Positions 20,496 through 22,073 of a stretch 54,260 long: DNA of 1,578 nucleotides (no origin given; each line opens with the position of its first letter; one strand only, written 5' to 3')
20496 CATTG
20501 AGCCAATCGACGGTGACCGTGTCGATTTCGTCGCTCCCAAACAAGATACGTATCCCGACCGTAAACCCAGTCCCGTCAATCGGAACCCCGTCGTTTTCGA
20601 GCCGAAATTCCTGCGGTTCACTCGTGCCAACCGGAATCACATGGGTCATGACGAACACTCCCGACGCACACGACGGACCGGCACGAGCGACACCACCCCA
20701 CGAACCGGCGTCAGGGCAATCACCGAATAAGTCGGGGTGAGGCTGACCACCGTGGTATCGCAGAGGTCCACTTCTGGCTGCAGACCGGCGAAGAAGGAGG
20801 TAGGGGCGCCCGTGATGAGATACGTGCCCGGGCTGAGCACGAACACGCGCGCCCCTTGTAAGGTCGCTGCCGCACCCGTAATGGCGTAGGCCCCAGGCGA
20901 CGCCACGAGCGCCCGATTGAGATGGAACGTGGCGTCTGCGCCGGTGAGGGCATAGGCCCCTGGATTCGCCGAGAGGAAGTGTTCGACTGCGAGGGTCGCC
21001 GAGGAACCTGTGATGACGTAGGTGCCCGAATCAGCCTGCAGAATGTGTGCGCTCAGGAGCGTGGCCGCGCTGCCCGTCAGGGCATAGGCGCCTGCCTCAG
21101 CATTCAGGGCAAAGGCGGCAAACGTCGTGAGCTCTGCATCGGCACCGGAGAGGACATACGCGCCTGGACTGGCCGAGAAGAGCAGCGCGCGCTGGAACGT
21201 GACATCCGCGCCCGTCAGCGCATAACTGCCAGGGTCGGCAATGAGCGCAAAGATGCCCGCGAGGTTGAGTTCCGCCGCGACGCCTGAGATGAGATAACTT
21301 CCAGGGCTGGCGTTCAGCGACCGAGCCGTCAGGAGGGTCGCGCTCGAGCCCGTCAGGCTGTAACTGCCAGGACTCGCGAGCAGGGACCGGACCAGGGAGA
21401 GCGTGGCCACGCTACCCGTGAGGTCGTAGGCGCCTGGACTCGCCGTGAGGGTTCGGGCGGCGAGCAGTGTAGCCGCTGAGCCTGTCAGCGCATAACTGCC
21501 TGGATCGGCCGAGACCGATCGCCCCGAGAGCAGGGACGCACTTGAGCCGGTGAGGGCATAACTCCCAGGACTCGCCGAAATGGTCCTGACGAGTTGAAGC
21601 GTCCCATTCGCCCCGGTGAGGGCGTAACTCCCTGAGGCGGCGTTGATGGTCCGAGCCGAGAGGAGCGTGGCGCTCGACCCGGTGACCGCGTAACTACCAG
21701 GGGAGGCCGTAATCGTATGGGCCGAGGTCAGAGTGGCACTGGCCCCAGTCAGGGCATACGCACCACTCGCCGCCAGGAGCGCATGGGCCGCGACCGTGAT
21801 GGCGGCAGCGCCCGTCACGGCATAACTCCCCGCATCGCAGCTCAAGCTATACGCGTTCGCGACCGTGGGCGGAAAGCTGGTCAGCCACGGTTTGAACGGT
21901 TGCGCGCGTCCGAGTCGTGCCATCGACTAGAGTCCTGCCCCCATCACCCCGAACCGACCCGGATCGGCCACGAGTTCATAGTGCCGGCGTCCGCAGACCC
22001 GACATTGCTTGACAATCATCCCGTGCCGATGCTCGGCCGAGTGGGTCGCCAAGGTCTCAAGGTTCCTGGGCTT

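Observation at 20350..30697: A 10-kb block of PKD, beta-helix and repeat 'surface' proteins placed upstream of the packaging genes, separate from the tail module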

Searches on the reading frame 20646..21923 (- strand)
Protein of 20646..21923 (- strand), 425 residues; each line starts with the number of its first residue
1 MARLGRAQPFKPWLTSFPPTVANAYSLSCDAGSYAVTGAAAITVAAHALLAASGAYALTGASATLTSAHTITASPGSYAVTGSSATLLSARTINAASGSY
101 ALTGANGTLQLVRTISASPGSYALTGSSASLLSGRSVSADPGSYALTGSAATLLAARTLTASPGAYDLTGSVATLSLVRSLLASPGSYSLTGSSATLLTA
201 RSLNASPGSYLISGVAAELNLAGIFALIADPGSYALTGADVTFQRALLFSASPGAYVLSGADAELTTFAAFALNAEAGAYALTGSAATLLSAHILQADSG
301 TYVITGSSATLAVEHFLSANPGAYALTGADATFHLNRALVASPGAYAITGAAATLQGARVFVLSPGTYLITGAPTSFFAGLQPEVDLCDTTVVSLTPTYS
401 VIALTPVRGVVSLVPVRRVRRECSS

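Call 4: search_protein_families(library=pfam, proteins=[window:20646-21923:-], max_evalue=0.1)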
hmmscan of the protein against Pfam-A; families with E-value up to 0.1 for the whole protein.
window:20646-21923:- (425 aa): 1 family
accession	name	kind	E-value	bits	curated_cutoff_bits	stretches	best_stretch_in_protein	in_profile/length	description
PF14262.12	Cthe_2159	-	0.00036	20.3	25.8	1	27-169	117-257/262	Carbohydrate-binding domain-containing protein Cthe_2159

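Call 5: search_protein_families(library=phrogs, proteins=[window:20646-21923:-], max_evalue=0.1)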
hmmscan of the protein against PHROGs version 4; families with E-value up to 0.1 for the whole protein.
window:20646-21923:- (425 aa): 0 families

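Call 89: search_solved_structures(query=window:20649-21923:-, max_evalue=10)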
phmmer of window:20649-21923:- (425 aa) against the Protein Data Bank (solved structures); distinct sequences matched with E-value up to 10: 5.
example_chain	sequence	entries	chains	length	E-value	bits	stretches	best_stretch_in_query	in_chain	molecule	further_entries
7jm6_A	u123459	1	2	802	0.027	16.7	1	92-172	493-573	Chloride channel protein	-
7bxu_A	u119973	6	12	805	0.036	16.2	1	93-160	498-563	H(+)/Cl(-) exchange transporter 7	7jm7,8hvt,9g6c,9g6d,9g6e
7cq5_C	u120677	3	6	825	0.037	16.2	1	93-160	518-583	H(+)/Cl(-) exchange transporter 7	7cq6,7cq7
6rpa_D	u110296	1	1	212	2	10.5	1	77-130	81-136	T-cell receptor alpha chain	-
6xi3_AAA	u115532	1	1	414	7.1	8.7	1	68-216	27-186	Large adhesion protein (Lap) involved in biofilm formation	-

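Call 104: search_dna_similar(query=window:20646-21923:-, collection=phages, mode=protein, max_evalue=0.001, max_rows=40)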
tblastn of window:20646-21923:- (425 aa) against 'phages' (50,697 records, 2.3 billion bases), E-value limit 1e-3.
Records with a match: 4; places in all: 18; records where one place covers at least 80% of the query: 0.
Best place of each record, by identity: <60% 4.
By first word of the organism name: Caudoviricetes 3; Bacteriophage 1.
By host as written in the record: - 4.
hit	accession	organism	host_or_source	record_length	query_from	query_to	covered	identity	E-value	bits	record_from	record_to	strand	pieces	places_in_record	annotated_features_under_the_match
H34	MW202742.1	Caudoviricetes sp.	Manatee Spring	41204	71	403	78%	35.1%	3e-13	201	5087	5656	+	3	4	hypothetical protein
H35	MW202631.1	Caudoviricetes sp.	Manatee Spring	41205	71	403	78%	35.1%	3e-13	201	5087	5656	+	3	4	hypothetical protein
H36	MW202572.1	Caudoviricetes sp.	Manatee Spring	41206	71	372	71%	36.6%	3e-13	149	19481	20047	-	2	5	hypothetical protein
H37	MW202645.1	Bacteriophage sp.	Manatee Spring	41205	71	372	71%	36.6%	3e-13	149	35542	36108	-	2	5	hypothetical protein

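Call 114: search_protein_families(library=ncbifam, proteins=[window:20646-21923:-], max_evalue=0.1)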
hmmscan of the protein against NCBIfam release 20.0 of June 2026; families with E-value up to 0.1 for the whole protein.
window:20646-21923:- (425 aa): 1 family
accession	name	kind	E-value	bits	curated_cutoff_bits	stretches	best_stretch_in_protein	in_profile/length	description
NF041178.1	TQO_small_DoxA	equivalog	0.00038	20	300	0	93-125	115-147/165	thiosulfate:quinone oxidoreductase small subunit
